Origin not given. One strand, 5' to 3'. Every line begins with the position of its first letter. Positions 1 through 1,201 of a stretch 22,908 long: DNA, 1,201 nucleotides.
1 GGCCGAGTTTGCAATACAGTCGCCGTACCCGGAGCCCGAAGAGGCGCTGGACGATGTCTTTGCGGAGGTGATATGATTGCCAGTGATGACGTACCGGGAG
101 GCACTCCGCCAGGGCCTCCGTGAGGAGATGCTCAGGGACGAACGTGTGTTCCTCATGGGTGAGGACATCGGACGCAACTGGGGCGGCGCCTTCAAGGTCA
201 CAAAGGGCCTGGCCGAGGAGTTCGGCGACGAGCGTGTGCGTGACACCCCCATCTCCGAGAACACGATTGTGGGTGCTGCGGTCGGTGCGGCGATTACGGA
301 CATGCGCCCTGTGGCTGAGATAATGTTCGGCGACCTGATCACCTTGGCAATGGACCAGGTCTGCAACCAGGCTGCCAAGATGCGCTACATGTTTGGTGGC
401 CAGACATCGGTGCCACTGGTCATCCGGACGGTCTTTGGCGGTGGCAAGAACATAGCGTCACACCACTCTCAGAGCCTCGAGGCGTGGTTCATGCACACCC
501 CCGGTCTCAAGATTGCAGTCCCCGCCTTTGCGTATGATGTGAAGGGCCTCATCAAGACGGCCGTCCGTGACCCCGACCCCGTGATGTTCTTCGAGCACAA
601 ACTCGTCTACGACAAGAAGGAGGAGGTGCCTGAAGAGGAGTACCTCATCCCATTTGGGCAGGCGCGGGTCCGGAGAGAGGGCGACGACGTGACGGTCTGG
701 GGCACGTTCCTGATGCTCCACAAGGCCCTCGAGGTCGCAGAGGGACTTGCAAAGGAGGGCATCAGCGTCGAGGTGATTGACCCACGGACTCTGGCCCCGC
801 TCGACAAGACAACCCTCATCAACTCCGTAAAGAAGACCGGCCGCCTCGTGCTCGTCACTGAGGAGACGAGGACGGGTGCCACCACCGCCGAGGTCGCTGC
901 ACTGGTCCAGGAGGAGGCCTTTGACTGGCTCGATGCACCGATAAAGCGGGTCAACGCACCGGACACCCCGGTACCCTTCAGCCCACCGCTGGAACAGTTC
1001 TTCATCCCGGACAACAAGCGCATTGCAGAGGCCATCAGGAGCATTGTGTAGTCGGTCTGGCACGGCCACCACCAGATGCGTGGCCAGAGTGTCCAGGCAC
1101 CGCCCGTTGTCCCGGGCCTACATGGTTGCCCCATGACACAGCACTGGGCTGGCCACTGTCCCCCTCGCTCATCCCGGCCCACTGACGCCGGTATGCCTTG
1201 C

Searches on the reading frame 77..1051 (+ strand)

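Call 7: search_protein_families(library=pfam, proteins=[window:77-1051:+])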
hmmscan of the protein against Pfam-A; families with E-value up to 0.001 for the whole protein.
window:77-1051:+ (324 aa): 2 families
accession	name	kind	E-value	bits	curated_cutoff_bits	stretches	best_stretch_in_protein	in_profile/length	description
PF02779.29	Transket_pyr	-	9.5e-44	149.5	27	1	4-178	3-172/174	Transketolase, pyrimidine binding domain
PF02780.25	Transketolase_C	-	3.6e-38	130.7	25.9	1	194-316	1-124/124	Transketolase, C-terminal domain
